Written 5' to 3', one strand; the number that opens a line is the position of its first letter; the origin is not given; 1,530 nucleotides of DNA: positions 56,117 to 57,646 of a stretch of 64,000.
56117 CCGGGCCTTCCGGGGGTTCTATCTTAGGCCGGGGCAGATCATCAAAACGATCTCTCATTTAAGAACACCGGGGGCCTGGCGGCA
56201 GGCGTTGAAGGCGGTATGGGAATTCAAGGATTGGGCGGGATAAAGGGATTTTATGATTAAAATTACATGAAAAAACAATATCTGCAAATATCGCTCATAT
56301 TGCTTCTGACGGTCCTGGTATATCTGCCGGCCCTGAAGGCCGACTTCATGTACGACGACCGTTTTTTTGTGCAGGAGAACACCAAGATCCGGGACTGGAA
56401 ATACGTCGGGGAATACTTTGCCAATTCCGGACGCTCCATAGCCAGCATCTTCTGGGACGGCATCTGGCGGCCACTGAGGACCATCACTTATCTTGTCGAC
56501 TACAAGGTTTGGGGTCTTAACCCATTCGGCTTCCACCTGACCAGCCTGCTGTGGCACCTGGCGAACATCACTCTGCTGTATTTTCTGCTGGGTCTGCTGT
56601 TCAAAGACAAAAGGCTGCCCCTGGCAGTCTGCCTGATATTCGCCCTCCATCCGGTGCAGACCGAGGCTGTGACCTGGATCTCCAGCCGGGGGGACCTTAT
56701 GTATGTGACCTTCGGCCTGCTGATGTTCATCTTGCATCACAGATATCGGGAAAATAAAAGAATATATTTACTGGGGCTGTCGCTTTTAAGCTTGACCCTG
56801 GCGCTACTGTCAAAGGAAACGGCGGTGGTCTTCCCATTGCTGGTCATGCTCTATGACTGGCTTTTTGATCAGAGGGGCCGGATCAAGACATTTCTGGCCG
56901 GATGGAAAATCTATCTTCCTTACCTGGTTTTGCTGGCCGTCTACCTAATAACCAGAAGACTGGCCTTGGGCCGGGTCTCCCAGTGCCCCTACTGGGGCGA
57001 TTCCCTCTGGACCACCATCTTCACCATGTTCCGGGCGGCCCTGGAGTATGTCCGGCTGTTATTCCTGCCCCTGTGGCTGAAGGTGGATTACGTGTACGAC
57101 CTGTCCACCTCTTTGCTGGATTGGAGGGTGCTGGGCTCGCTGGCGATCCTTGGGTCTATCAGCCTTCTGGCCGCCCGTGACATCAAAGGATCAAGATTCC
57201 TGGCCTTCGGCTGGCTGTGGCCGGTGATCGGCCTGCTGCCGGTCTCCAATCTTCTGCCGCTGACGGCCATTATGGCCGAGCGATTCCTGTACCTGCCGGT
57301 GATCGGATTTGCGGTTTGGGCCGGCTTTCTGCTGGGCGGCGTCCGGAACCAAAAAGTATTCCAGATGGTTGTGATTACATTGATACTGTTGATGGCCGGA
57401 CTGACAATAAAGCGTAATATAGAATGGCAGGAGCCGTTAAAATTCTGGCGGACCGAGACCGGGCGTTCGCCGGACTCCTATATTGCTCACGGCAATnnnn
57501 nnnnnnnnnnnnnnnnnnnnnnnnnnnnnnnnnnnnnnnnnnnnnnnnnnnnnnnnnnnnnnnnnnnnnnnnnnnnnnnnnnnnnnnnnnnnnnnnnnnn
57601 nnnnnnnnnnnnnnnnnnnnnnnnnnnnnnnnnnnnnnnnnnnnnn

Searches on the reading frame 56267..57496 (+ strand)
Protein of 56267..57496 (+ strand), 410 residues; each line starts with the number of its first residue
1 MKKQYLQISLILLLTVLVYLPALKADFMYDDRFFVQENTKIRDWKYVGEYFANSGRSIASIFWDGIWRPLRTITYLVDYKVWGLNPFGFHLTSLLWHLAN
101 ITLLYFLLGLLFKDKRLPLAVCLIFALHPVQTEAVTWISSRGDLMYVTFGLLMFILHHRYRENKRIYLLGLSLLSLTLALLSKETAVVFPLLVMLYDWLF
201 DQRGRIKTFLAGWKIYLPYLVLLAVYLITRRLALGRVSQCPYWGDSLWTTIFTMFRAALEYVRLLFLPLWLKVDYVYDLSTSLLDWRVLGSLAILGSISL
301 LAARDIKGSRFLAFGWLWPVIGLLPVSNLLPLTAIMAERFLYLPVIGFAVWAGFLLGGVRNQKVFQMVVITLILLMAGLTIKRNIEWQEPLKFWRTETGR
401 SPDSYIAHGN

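Call 35: find_homologous_proteins(query=window:56267-57496:+)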
Query window:56267-57496:+ (410 aa): 521 proteins with E <= 0.001 among 8000 candidates; the best 120 are listed.
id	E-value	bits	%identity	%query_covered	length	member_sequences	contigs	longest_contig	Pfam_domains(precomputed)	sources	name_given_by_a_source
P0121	3.8e-261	885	100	97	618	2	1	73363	PF13431.13,PF23914.2,PF13414.13,PF13176.13,PF13428.13,PF13374.13,PF14559.13,PF24575.2,PF13371.13,PF00515.35,PF13424.13,PF13432.13,PF13181.13,PF07719.24,PF13231.13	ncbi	-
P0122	5.4e-243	825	91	100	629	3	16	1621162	PF13431.13,PF23914.2,PF13414.13,PF13176.13,PF13428.13,PF13374.13,PF14559.13,PF24575.2,PF13371.13,PF00515.35,PF13424.13,PF13432.13,PF13181.13,PF07719.24,PF13174.13,PF13231.13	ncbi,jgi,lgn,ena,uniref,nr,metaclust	ncbi:MAG: hypothetical protein A2509_00260 [Candidatus Edwardsbacteria bacterium RIFOXYD12_FULL_50_1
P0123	3.2e-224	763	83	100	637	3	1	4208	PF13431.13,PF23914.2,PF13414.13,PF13176.13,PF13428.13,PF13374.13,PF14559.13,PF00515.35,PF13424.13,PF13432.13,PF13181.13,PF07719.24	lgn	-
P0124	2.1e-203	694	75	100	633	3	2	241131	PF13431.13,PF23914.2,PF13414.13,PF13176.13,PF13428.13,PF13374.13,PF14559.13,PF00515.35,PF13424.13,PF13432.13,PF13181.13,PF07719.24,PF13174.13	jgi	-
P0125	8.5e-200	683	75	100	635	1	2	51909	PF25063.1,PF13431.13,PF23914.2,PF13414.13,PF13176.13,PF13428.13,PF13374.13,PF07721.21,PF14559.13,PF13371.13,PF17874.8,PF00515.35,PF13424.13,PF13432.13,PF13181.13,PF07719.24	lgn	-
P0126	1.4e-185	636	70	100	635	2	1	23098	PF25063.1,PF13431.13,PF23914.2,PF13414.13,PF13176.13,PF13428.13,PF13374.13,PF14559.13,PF13371.13,PF17874.8,PF00515.35,PF13424.13,PF13432.13,PF13181.13,PF07719.24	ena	-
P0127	6.5e-185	634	71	100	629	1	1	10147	PF25063.1,PF13431.13,PF23914.2,PF13414.13,PF13176.13,PF13428.13,PF13374.13,PF14559.13,PF24575.2,PF13371.13,PF17874.8,PF00515.35,PF13424.13,PF21033.5,PF13432.13,PF13429.13,PF13181.13,PF07719.24,PF13174.13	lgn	-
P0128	2.1e-183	629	69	99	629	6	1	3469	PF13431.13,PF23914.2,PF13414.13,PF13176.13,PF13428.13,PF14559.13,PF13371.13,PF00515.35,PF12895.14,PF13424.13,PF13432.13,PF13181.13,PF07719.24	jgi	-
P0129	4.4e-182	624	69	100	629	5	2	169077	PF13431.13,PF23914.2,PF13414.13,PF13176.13,PF13428.13,PF13374.13,PF14559.13,PF13371.13,PF00515.35,PF12895.14,PF13424.13,PF13432.13,PF13181.13,PF07719.24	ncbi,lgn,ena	-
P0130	1.0e-172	593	68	97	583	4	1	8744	PF25063.1,PF13431.13,PF23914.2,PF13414.13,PF13176.13,PF13428.13,PF14559.13,PF00515.35,PF12895.14,PF13424.13,PF13432.13,PF13181.13,PF07719.24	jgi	jgi:tetratricopeptide (TPR) repeat protein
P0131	5.0e-165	568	62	100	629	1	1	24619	PF13431.13,PF23914.2,PF13414.13,PF13176.13,PF13428.13,PF13374.13,PF14559.13,PF13371.13,PF00515.35,PF12895.14,PF13424.13,PF21033.5,PF13432.13,PF13181.13,PF07719.24,PF13174.13,PF13231.13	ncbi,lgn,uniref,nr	ncbi:tetratricopeptide repeat protein [candidate division TA06 bacterium]|uniref:Tetratricopeptide r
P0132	7.3e-161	554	60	100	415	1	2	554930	-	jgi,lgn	jgi:hypothetical protein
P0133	1.1e-156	540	59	100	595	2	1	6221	PF13431.13,PF23914.2,PF13414.13,PF13176.13,PF13428.13,PF13374.13,PF07721.21,PF14559.13,PF13371.13,PF00515.35,PF12895.14,PF13424.13,PF13432.13,PF13181.13,PF07719.24,PF13174.13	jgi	jgi:Tfp pilus assembly protein PilF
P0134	1.3e-156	540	59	100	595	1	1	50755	PF13431.13,PF23914.2,PF13414.13,PF13176.13,PF13428.13,PF13374.13,PF07721.21,PF14559.13,PF13371.13,PF00515.35,PF12895.14,PF13424.13,PF13432.13,PF13181.13,PF07719.24,PF13174.13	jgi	jgi:Tfp pilus assembly protein PilF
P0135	1.3e-156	540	59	100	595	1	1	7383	PF13431.13,PF23914.2,PF13414.13,PF13176.13,PF13428.13,PF13374.13,PF07721.21,PF14559.13,PF13371.13,PF00515.35,PF12895.14,PF13424.13,PF13432.13,PF13181.13,PF07719.24,PF13174.13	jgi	jgi:tetratricopeptide (TPR) repeat protein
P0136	9.0e-155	534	59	100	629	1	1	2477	PF13431.13,PF23914.2,PF13414.13,PF13176.13,PF13428.13,PF13374.13,PF14559.13,PF13371.13,PF00515.35,PF12895.14,PF13424.13,PF21033.5,PF13432.13,PF13181.13,PF07719.24,PF13174.13,PF13231.13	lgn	-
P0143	1.3e-91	326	45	96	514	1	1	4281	PF14559.13,PF13431.13,PF13414.13,PF13371.13,PF00515.35,PF13424.13,PF13176.13,PF13432.13,PF13181.13,PF07719.24,PF13231.13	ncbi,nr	ncbi:MAG TPA: tetratricopeptide repeat protein [Candidatus Edwardsbacteria bacterium]|nr:tetratricop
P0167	2.1e-58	217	34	95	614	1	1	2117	PF13431.13,PF23914.2,PF13414.13,PF13176.13,PF13428.13,PF13374.13,PF14559.13,PF13371.13,PF00515.35,PF12895.14,PF13424.13,PF21033.5,PF13432.13,PF13181.13,PF07719.24,PF13174.13,PF13231.13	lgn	-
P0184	1.0e-44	172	31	100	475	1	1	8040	PF13231.13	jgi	-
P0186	1.8e-44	171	38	67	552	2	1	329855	PF13431.13,PF23914.2,PF25062.2,PF13414.13,PF13176.13,PF13428.13,PF13374.13,PF14559.13,PF00515.35,PF13424.13,PF21033.5,PF13432.13,PF13181.13,PF07719.24,PF13174.13,PF13231.13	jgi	-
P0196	2.0e-41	161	33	96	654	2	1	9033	PF03704.24,PF13431.13,PF23914.2,PF13414.13,PF08409.17,PF13176.13,PF13428.13,PF07721.21,PF14559.13,PF24575.2,PF13371.13,PF00515.35,PF13424.13,PF13432.13,PF13429.13,PF13181.13,PF07719.24,PF13174.13,PF20308.5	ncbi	-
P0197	2.1e-41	161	30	100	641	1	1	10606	PF03704.24,PF13431.13,PF23914.2,PF13414.13,PF13176.13,PF13428.13,PF13374.13,PF14559.13,PF24575.2,PF13371.13,PF00515.35,PF12895.14,PF13424.13,PF21033.5,PF13432.13,PF13429.13,PF13181.13,PF14561.13,PF07719.24,PF13174.13,PF13231.13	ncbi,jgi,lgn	ncbi:MAG: tetratricopeptide repeat protein [Armatimonadota bacterium]|jgi:tetratricopeptide (TPR) re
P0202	3.5e-40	157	32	95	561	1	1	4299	PF13431.13,PF23914.2,PF13414.13,PF13428.13,PF13374.13,PF07721.21,PF14559.13,PF24575.2,PF13371.13,PF00515.35,PF13424.13,PF13432.13,PF13181.13,PF07719.24,PF13231.13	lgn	-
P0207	1.6e-39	155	33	100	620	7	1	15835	PF14559.13,PF13431.13,PF23914.2,PF13414.13,PF00515.35,PF12895.14,PF13424.13,PF13432.13,PF13428.13,PF07719.24,PF13231.13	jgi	jgi:protein O-mannosyl-transferase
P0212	1.8e-38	151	31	98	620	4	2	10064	PF14559.13,PF13431.13,PF23914.2,PF13414.13,PF00515.35,PF13424.13,PF13432.13,PF07719.24,PF13231.13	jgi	jgi:tetratricopeptide (TPR) repeat protein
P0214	2.2e-38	151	31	98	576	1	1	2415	PF14559.13,PF13431.13,PF13414.13,PF13371.13,PF00515.35,PF13424.13,PF13432.13,PF13428.13,PF13181.13,PF07719.24,PF13231.13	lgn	-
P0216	3.3e-38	150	32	98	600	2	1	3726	PF14559.13,PF13431.13,PF00515.35,PF13424.13,PF21033.5,PF13432.13,PF13181.13,PF07719.24,PF13231.13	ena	-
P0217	3.4e-38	150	32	96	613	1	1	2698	PF13431.13,PF23914.2,PF13414.13,PF08409.17,PF13176.13,PF13428.13,PF14559.13,PF13371.13,PF00515.35,PF13424.13,PF13432.13,PF13181.13,PF07719.24,PF13174.13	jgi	-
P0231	1.7e-36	145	31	93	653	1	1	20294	PF14559.13,PF13431.13,PF13231.13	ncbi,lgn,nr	ncbi:MAG: tetratricopeptide repeat protein [Candidatus Azambacteria bacterium]|nr:tetratricopeptide 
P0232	1.8e-36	144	32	96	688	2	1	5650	PF08409.17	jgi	-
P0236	7.5e-36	142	33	100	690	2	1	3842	PF08409.17,PF13181.13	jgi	-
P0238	8.6e-36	142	30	94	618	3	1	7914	PF14559.13,PF13231.13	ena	-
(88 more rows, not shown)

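Call 47: search_solved_structures(query=A3, max_evalue=1, show_alignments=2)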
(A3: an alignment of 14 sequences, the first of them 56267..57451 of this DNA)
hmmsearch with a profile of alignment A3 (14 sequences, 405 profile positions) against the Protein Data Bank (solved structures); distinct sequences matched with E-value up to 1: 0.

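Call 48: search_protein_families(library=pfam, alignment_id=A3, max_evalue=0.01)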
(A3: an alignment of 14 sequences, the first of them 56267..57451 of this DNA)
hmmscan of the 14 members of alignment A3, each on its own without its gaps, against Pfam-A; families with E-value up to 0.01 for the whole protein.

A. member 1, window:56267-57451:+ (395 aa): 1 family
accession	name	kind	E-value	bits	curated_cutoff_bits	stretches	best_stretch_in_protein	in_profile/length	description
PF13231.12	PMT_2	-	1.2e-05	26.1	26.1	1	81-224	16-152/160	Dolichyl-phosphate-mannose-protein mannosyltransferase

B. families by the number of members that match (of 14 scanned): 3 families
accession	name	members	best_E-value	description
PF13231.12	PMT_2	7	1.2e-08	Dolichyl-phosphate-mannose-protein mannosyltransferase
PF09594.16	GT87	1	0.0014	Glycosyltransferase family 87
PF24661.1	DUF7649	1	0.0091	Domain of unknown function (DUF7649)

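Call 72: predict_structure(alignment_id=A3)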
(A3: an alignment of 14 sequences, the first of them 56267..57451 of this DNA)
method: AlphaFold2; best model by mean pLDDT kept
length: 395 residues; sequences in the alignment: 14
mean_pLDDT: 88.0   pTM: 0.90
mean pLDDT of the five models: 88.0, 86.3, 86.0, 85.3, 80.5
residues with pLDDT >= 90: 218; 70-90: 149; 50-70: 26; < 50: 2
segments of 3 or more residues with pLDDT < 50: none
pLDDT, mean of each block of 10 residues (from residue 1): 81 96 91 89 90 59 73 95 96 98 95 86 94 91 96 97 95 98 92 94 90 93 92 76 79 87 88 73 89 90 85 92 78 66 95 88 89 93 88 75
secondary structure, 60 per line:
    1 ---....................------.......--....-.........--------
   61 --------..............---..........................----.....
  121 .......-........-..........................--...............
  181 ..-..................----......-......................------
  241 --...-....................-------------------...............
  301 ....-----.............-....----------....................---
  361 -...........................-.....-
elements in order: H4-23 H30-36 H39-42 H44-52 H69-82 H86-111 H116-127 H129-136 H138-163 H166-182 H184-201 H206-211 H213-234 H247-266 H286-304 H310-322 H324-327 H338-357 H362-388 H390-394

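Call 74: fold_search(model_id=the predicted structure, library=pdb)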
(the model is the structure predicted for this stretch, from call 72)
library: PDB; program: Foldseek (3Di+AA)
matches with E <= 10: 340; with E <= 0.001: 12
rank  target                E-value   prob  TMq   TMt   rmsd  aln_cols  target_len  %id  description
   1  5gmy_A                2.2e-05  1.00  0.50  0.27  13.4       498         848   14  Crystal structure of the Archaeoglobus fulgidus oligosaccharyltransferase (O29867_ARCFU) tethered with an acceptor pep (released 2017-02-01)
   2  8b6l_I                4.5e-05  1.00  0.51  0.32  15.2       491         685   12  Subtomogram average of the human Sec61-TRAP-OSTA-translocon (released 2022-12-07)
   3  8age_A                1.0e-04  1.00  0.48  0.33  11.1       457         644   12  Structure of yeast oligosaccharylransferase complex with acceptor peptide bound (released 2022-12-07)
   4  6s7t_A                2.3e-04  1.00  0.55  0.34  11.0       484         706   12  Cryo-EM structure of human oligosaccharyltransferase complex OST-B (released 2019-12-18)
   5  9n9j_I                2.3e-04  1.00  0.48  0.30  15.6       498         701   12  Structure of a GRP94 folding intermediate engaged with a CCDC134- and FKBP11-bound secretory translocon (released 2025-11-19)
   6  8pn9_A                3.0e-04  1.00  0.47  0.32  14.9       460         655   13  Structure of human oligosaccharyltransferase OST-A complex bound to NGI-1 (released 2024-05-08)
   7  5f15                  4.3e-04  1.00  0.52  0.40  11.0       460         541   10  Crystal Structure of ArnT from Cupriavidus metallidurans bound to Undecaprenyl phosphate (released 2016-02-17)
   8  5ogl_A                6.6e-04  1.00  0.48  0.31  11.2       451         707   12  Structure of bacterial oligosaccharyltransferase PglB in complex with an acceptor peptide and an lipid-linked oligosac (released 2017-10-25)
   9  7oci_F                7.2e-04  1.00  0.51  0.33  12.7       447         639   13  Cryo-EM structure of yeast Ost6p containing oligosaccharyltransferase complex (released 2022-02-16)
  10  6s7o_A                8.6e-04  1.00  0.56  0.37  13.3       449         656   11  Cryo-EM structure of human oligosaccharyltransferase complex OST-A (released 2019-12-18)
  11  6ftg_5                8.6e-04  1.00  0.54  0.36  12.9       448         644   12  Subtomogram average of OST-containing ribosome-translocon complexes from canine rough microsomal membranes (released 2018-03-21)
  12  8agb_A                9.4e-04  1.00  0.45  0.30  14.3       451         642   13  Structure of yeast oligosaccharylransferase complex with lipid-linked oligosaccharide bound (released 2022-12-07)
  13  6ezn_F                1.0e-03  1.00  0.48  0.31  12.9       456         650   13  Cryo-EM structure of the yeast oligosaccharyltransferase (OST) complex (released 2018-01-17)
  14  8imx_U                1.1e-03  1.00  0.41  0.39  11.9       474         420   14  Cryo-EM structure of GPI-T with a chimeric GPI-anchored protein (released 2023-08-16)
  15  8agc_A                1.5e-03  1.00  0.53  0.33  12.6       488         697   11  Structure of yeast oligosaccharylransferase complex with lipid-linked oligosaccharide and non-acceptor peptide bound (released 2022-12-07)
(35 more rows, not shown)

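Call 78: search_protein_families(library=pfam, proteins=[P0232, P0236, P0196, P0184], max_evalue=0.001)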
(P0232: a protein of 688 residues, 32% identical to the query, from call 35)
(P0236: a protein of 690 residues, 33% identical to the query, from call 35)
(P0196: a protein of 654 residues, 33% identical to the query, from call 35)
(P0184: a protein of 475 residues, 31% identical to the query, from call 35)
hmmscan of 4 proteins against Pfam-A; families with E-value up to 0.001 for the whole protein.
P0232 (688 aa): 1 family
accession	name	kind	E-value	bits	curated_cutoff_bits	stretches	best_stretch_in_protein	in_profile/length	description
PF08409.16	TMTC_DUF1736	-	7.1e-09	35.9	27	1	263-324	11-74/75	Protein O-mannosyl-transferase TMTC, DUF1736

P0236 (690 aa): 5 families
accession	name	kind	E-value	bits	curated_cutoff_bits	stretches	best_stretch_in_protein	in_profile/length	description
PF08409.16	TMTC_DUF1736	-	6.4e-07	29.7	27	1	278-339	10-73/75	Protein O-mannosyl-transferase TMTC, DUF1736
PF13181.12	TPR_8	-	5.5e-06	26.6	25.7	0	582-613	2-33/34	Tetratricopeptide repeat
PF00515.34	TPR_1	-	0.00095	19.3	27.8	0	587-613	7-33/34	Tetratricopeptide repeat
PF13431.12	TPR_17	-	0.00098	19.7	24.4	0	604-627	2-25/34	Tetratricopeptide repeat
PF13424.12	TPR_12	-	0.00099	19.7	30.1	0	455-508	5-60/77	Tetratricopeptide repeat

P0196 (654 aa): 21 families
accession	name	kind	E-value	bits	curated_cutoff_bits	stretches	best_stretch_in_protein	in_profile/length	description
PF07719.23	TPR_2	-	2.4e-29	99.4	27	2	540-573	1-34/34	Tetratricopeptide repeat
PF13414.12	TPR_11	-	1e-24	86.4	26.8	2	481-518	3-40/42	TPR repeat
PF13432.12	TPR_16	-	1.5e-24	86.5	32.7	3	546-608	3-65/65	Tetratricopeptide repeat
PF13181.12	TPR_8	-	1.5e-23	81.4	25.7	0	541-572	2-33/34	Tetratricopeptide repeat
PF00515.34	TPR_1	-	9.7e-21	73.1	27.8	1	540-573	1-34/34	Tetratricopeptide repeat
PF13428.12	TPR_14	-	1.6e-20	71.9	23.5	1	507-547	2-42/44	Tetratricopeptide repeat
PF14559.12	TPR_19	-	1.9e-18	67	25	3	485-543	4-62/68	Tetratricopeptide repeat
PF13431.12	TPR_17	-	2.8e-14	52.6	24.4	0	562-594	1-33/34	Tetratricopeptide repeat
PF13176.12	TPR_7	-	2.1e-13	49.6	27.9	0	510-539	3-34/36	Tetratricopeptide repeat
PF13424.12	TPR_12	-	3.5e-13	50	30.1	1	477-532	8-71/77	Tetratricopeptide repeat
PF13371.12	TPR_9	-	1.5e-09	38.1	35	0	518-573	7-62/73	Tetratricopeptide repeat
PF23914.1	TPR_CcmH_CycH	-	1.7e-09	38.2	42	1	530-639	40-152/158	Cytochrome c-type biogenesis protein H TPR domain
PF24575.1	TPR_Slam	-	4.3e-09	37.2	35.2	0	476-527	51-102/104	Surface lipoprotein assembly modifier, N-terminal TPR repeats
PF08409.16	TMTC_DUF1736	-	6.7e-09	36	27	1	264-327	9-73/75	Protein O-mannosyl-transferase TMTC, DUF1736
PF13429.12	TPR_15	-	2.4e-07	30.9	26.2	1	480-601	154-275/280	Tetratricopeptide repeat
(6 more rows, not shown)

P0184 (475 aa): 1 family
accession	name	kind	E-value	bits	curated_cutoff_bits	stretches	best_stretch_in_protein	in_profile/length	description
PF13231.12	PMT_2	-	2.3e-06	28.3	26.1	1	90-229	21-154/160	Dolichyl-phosphate-mannose-protein mannosyltransferase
